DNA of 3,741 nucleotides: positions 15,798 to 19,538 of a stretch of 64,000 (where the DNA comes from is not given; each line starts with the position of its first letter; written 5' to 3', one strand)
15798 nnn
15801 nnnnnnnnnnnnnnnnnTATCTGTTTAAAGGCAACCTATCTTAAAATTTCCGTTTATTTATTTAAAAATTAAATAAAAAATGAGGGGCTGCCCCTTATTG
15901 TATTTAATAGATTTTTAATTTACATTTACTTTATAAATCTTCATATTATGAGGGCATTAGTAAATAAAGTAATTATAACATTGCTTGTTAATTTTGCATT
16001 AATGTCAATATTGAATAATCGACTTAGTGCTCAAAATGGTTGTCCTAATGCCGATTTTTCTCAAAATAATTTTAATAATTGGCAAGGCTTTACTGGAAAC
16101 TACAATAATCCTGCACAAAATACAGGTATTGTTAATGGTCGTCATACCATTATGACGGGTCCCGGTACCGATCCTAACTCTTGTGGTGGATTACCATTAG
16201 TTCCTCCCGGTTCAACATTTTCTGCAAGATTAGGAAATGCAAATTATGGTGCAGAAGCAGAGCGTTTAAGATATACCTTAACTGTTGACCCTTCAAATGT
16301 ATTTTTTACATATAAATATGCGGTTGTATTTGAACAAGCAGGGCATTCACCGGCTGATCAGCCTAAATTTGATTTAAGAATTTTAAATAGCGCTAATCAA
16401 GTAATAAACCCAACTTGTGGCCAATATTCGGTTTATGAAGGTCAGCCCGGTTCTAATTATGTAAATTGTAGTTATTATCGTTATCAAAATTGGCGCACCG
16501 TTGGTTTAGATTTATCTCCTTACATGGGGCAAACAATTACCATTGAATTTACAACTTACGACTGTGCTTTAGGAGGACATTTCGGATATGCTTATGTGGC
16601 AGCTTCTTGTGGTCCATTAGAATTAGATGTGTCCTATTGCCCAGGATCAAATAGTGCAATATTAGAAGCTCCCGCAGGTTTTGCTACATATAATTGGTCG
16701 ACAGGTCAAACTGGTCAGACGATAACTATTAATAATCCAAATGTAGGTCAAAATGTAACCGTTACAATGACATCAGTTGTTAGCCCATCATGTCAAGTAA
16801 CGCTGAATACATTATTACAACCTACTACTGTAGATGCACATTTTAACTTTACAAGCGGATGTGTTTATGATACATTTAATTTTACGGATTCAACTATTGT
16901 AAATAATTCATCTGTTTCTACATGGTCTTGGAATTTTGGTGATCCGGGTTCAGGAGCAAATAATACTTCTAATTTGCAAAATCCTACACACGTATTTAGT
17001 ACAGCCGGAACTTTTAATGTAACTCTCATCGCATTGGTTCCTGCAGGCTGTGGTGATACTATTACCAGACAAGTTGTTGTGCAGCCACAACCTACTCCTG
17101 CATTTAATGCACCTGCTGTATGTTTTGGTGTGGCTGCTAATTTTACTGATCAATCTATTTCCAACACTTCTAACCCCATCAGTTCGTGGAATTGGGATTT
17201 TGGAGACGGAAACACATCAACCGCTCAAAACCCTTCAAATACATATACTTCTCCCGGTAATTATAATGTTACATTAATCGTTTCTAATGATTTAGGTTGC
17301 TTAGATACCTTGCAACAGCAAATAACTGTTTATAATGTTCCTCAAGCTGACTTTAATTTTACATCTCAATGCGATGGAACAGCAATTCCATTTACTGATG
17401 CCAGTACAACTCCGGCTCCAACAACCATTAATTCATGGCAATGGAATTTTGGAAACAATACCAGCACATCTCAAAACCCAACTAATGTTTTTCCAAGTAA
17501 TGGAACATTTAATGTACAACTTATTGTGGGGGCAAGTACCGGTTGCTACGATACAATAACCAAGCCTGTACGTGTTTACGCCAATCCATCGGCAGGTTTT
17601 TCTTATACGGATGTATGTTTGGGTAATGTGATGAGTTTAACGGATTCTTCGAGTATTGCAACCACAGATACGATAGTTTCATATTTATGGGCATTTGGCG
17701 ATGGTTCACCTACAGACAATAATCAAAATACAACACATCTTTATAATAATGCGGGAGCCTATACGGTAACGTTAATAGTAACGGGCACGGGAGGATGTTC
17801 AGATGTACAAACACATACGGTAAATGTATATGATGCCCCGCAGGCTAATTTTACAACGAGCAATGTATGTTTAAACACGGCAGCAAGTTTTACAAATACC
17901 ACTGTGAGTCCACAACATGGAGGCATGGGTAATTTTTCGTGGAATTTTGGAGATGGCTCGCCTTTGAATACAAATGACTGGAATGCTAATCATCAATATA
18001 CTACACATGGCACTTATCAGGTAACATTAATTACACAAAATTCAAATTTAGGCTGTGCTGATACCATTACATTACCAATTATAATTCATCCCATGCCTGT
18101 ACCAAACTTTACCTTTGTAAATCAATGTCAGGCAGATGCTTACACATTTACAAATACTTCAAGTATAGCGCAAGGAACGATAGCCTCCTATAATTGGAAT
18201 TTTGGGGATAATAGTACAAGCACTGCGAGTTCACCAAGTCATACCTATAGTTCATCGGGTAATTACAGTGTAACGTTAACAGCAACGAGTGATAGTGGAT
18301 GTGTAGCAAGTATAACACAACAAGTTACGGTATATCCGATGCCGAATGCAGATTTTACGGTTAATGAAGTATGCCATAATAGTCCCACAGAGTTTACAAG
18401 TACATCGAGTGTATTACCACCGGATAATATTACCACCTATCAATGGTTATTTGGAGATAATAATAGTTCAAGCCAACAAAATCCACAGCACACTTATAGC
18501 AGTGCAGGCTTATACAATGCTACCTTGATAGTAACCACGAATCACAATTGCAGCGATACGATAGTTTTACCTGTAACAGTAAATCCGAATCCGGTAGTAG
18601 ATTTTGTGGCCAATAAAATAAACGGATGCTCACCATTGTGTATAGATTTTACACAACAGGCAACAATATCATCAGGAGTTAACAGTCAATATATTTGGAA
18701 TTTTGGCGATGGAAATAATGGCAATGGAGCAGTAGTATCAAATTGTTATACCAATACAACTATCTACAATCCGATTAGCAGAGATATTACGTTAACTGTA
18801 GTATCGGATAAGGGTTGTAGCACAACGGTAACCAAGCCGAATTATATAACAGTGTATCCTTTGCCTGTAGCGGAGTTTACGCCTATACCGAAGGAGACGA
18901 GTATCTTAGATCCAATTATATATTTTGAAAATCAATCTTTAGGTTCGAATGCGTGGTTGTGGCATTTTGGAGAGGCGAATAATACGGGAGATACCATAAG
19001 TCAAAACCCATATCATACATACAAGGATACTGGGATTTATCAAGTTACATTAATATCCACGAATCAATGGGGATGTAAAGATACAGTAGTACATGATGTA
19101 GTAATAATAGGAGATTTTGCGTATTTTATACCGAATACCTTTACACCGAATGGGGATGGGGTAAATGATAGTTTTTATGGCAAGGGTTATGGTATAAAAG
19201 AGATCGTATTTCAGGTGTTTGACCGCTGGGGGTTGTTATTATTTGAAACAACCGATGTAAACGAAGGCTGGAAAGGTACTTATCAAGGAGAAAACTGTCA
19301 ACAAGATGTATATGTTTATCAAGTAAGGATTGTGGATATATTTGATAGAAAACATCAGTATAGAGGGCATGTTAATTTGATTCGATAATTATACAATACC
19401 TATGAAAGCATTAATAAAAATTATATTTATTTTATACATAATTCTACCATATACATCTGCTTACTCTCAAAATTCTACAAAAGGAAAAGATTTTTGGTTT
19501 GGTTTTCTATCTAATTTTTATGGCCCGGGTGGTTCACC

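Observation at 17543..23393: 1716-bp segment 100% identical between two adjacent adhesin genes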

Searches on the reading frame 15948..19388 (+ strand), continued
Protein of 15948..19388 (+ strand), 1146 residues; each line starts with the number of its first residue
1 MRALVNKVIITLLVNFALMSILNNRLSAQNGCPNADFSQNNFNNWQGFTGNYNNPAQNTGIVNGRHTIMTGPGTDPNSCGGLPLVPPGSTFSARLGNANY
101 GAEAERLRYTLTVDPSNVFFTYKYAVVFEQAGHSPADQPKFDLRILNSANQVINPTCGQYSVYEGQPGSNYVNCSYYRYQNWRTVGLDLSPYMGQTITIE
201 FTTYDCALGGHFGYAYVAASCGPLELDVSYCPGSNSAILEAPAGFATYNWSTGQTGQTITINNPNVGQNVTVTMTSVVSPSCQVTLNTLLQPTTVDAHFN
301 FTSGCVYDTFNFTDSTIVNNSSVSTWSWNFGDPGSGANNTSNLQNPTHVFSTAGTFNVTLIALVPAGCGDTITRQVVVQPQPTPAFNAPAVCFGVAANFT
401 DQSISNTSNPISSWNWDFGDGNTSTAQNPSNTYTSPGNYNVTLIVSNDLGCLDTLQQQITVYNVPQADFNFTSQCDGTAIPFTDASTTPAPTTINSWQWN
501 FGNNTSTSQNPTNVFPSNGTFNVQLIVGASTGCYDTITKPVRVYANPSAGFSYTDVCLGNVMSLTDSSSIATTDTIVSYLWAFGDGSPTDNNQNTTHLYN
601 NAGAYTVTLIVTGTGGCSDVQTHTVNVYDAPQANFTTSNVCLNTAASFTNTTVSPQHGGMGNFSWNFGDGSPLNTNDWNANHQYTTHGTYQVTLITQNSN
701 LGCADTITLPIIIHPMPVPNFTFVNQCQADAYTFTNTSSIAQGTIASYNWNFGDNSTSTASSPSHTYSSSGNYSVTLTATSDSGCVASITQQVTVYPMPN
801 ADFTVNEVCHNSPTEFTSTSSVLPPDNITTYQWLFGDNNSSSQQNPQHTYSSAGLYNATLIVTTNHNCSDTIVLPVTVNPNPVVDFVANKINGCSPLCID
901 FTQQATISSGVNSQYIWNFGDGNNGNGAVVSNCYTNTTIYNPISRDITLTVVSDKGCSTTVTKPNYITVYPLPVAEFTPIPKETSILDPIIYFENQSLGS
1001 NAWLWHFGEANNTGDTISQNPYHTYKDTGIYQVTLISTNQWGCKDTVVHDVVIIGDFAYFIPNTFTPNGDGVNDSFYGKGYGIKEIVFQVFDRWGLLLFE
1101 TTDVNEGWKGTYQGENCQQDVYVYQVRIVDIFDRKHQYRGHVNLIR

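Call 37: find_encoding_contigs(protein=P0124, flank=10000, max_places=4)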
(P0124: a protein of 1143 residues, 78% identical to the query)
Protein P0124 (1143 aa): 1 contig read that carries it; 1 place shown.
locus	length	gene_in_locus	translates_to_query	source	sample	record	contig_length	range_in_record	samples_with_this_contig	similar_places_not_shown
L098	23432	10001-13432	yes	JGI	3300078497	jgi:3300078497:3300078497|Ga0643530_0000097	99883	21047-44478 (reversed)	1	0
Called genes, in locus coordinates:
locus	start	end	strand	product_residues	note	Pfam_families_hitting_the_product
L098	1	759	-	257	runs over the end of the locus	PF01975:SurE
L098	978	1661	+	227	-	PF04298:Zn_peptidase_2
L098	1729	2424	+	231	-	PF00849:PseudoU_synth_2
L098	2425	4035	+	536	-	PF10079:Rossmann-like_BshC, PF24850:CC_BshC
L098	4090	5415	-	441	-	PF11589:DUF3244 (faint), PF18962:Por_Secre_tail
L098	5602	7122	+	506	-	PF00117:GATase, PF07722:Peptidase_C26, PF02540:NAD_synthase, PF03054:tRNA_Me_trans (faint), PF00958:GMP_synt_C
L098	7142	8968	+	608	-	PF01476:LysM, PF23446:LysM1_NFP_LYK (faint), PF23472:LysM2_CERK1_LYK3_4_5 (faint), PF23473:LysM3_LYK4_5 (faint), PF01476:LysM, PF13458:Peripla_BP_6, PF01094:ANF_receptor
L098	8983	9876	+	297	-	PF01218:Coprogen_oxidas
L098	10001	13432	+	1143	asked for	PF18911:PKD_4, PF00801:PKD, PF18911:PKD_4, PF00801:PKD, PF18911:PKD_4, PF00801:PKD (weak), PF18911:PKD_4, PF13585:CHU_C, +1 more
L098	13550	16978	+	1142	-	PF00801:PKD, PF18911:PKD_4, PF00801:PKD, PF18911:PKD_4, PF00801:PKD, PF18911:PKD_4, PF18911:PKD_4, PF18911:PKD_4, +9 more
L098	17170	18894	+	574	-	PF00664:ABC_membrane, PF00005:ABC_tran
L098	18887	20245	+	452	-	PF25917:BSH_RND (faint)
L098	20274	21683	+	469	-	PF02321:OEP (faint)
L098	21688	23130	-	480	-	PF02321:OEP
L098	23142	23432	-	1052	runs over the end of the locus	PF00873:ACR_tran, PF03176:MMPL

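Call 38: find_encoding_contigs(protein=P0125, flank=10000, max_places=4)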
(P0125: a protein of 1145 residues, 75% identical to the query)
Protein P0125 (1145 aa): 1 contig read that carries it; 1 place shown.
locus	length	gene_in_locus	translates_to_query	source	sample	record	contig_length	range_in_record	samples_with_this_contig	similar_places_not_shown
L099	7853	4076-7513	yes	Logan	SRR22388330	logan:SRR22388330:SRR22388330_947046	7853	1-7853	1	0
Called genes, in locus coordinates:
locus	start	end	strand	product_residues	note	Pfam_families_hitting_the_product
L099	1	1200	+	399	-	?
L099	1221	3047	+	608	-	PF01476:LysM, PF23446:LysM1_NFP_LYK (faint), PF23472:LysM2_CERK1_LYK3_4_5 (faint), PF23473:LysM3_LYK4_5 (faint), PF01476:LysM, PF13458:Peripla_BP_6 (weak), PF01094:ANF_receptor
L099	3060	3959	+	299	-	PF01218:Coprogen_oxidas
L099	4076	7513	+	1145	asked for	PF18911:PKD_4, PF00801:PKD, PF18911:PKD_4, PF00801:PKD, PF18911:PKD_4, PF00801:PKD (weak), PF18911:PKD_4, PF13585:CHU_C, +1 more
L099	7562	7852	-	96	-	?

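Call 54: find_encoding_contigs(protein=P0122, flank=10000, max_places=6)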
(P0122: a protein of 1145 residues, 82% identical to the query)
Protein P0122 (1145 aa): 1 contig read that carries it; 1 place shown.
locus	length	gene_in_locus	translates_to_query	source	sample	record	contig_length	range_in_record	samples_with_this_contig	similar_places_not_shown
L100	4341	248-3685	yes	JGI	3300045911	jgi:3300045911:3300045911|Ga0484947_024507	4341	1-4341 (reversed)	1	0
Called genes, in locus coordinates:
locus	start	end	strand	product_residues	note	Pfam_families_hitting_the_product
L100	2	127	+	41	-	?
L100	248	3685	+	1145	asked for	PF18911:PKD_4, PF18911:PKD_4, PF18911:PKD_4, PF00801:PKD, PF18911:PKD_4, PF00801:PKD, PF18911:PKD_4, PF00801:PKD, +7 more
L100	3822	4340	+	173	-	?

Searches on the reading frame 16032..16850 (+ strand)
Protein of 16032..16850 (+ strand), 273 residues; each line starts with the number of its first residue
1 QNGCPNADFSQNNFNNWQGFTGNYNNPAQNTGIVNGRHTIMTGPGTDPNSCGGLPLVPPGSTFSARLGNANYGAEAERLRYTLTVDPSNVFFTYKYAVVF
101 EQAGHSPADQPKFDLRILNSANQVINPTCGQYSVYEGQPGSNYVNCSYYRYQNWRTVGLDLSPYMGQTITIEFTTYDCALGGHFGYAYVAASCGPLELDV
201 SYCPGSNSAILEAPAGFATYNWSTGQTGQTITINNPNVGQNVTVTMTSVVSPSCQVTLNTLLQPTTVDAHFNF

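Call 45: search_solved_structures(query=window:16032-16850:+, max_evalue=1)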
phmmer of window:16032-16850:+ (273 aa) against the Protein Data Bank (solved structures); distinct sequences matched with E-value up to 1: 0.
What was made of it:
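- Tried and rejected: The solved-structure sequence search for A's N-domain was empty (call 45).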

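Call 51: predict_structure(alignment_id=A1)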
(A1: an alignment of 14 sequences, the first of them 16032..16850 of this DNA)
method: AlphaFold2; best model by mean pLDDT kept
length: 273 residues; sequences in the alignment: 14
mean_pLDDT: 77.8   pTM: 0.77
mean pLDDT of the five models: 77.8, 77.3, 69.1, 61.4, 53.6
residues with pLDDT >= 90: 40; 70-90: 168; 50-70: 41; < 50: 24
segments of 3 or more residues with pLDDT < 50: 21-36, 269-271
pLDDT, mean of each block of 10 residues (from residue 1): 57 60 43 50 80 86 78 65 88 89 81 85 68 76 85 88 89 81 82 86 83 91 95 88 88 84 62 46
secondary structure, 60 per line:
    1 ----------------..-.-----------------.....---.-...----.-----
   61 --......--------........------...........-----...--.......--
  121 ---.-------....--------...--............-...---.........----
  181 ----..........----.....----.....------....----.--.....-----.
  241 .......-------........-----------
elements in order: E38-42 E63-68 E77-84 E91-101 E112-118 E132-135 E144-146 E149-160 E168-176 E185-194 E199-203 E208-212 E219-222 E230-234 E240-247 E255-262

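Call 53: fold_search(model_id=the predicted structure, library=pdb)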
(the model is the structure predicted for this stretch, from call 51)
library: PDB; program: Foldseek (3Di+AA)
matches with E <= 10: 1756; with E <= 0.001: 29
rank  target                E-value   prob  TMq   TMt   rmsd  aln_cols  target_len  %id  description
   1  3fha_A                1.5e-06  1.00  0.18  0.11  12.1       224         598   14  Structure of endo-beta-N-acetylglucosaminidase A (released 2009-04-28)
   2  3fhq_F                3.0e-06  1.00  0.20  0.12  11.2       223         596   14  Structure of endo-beta-N-acetylglucosaminidase A (released 2009-05-05)
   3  3fha_C                3.4e-06  1.00  0.19  0.11  11.7       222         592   14  Structure of endo-beta-N-acetylglucosaminidase A (released 2009-04-28)
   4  3gdb                  5.3e-06  1.00  0.24  0.12  12.3       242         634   11  Crystal structure of Spr0440 glycoside hydrolase domain, Endo-D from Streptococcus pneumoniae R6 (released 2009-03-17)
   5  3fhq_D                5.6e-06  1.00  0.20  0.12  11.5       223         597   14  Structure of endo-beta-N-acetylglucosaminidase A (released 2009-05-05)
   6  2w91                  8.3e-06  1.00  0.24  0.12  12.1       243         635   11  Structure of a Streptococcus pneumoniae family 85 glycoside hydrolase, Endo-D. (released 2009-01-27)
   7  2c9a_A                3.1e-05  1.00  0.31  0.32  12.1       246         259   11  Crystal structure of the MAM-Ig module of receptor protein tyrosine phosphatase mu (released 2006-01-19)
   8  4es9_A                5.1e-05  0.98  0.20  0.18  13.6       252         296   10  Crystal Structure of the adhesin domain of Epf from Streptococcus pyogenes in P21 (released 2012-09-19)
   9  4es9_B                6.4e-05  0.96  0.20  0.19  13.3       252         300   10  Crystal Structure of the adhesin domain of Epf from Streptococcus pyogenes in P21 (released 2012-09-19)
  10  4es9_C                8.5e-05  0.94  0.20  0.18  13.9       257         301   11  Crystal Structure of the adhesin domain of Epf from Streptococcus pyogenes in P21 (released 2012-09-19)
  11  4es8_B                9.0e-05  0.94  0.19  0.18  13.1       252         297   11  Crystal Structure of the adhesin domain of Epf from Streptococcus pyogenes in P212121 (released 2012-09-19)
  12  4yu5_A                9.5e-05  1.00  0.33  0.15  21.6       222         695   12  Crystal structure of selenomethionine variant of Bacillus anthracis immune inhibitor A2 peptidase zymogen (released 2015-10-28)
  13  4es9_D                1.2e-04  0.95  0.20  0.19  13.4       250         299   10  Crystal Structure of the adhesin domain of Epf from Streptococcus pyogenes in P21 (released 2012-09-19)
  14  8iq9_B                1.8e-04  1.00  0.35  0.19   6.2       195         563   14  Crystal structure of trimeric K2-2 TSP in complex with tetrasaccharide and octasaccharide (released 2024-02-21)
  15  4es8_A                2.4e-04  0.90  0.20  0.18  13.6       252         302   11  Crystal Structure of the adhesin domain of Epf from Streptococcus pyogenes in P212121 (released 2012-09-19)
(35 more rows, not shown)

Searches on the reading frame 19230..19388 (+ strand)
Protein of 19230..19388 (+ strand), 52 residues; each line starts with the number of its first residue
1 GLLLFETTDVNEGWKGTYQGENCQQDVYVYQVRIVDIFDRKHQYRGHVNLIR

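Call 19: find_encoding_contigs(protein=window:19230-19388:+, flank=10000, max_places=10)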
Protein window:19230-19388:+ (52 aa): 2 contigs read that carry it; 2 places shown.
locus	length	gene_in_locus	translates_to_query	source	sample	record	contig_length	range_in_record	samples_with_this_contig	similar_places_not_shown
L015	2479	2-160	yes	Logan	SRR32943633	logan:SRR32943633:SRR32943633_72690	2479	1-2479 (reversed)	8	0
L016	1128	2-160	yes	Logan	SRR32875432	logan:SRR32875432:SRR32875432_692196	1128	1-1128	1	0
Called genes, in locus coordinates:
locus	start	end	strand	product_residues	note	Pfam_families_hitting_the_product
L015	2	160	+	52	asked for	?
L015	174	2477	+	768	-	?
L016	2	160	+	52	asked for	?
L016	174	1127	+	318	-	?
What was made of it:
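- Tried and rejected: The 52-residue A-tail product that a gene caller would report on the inter-copy contig did work (call 19).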
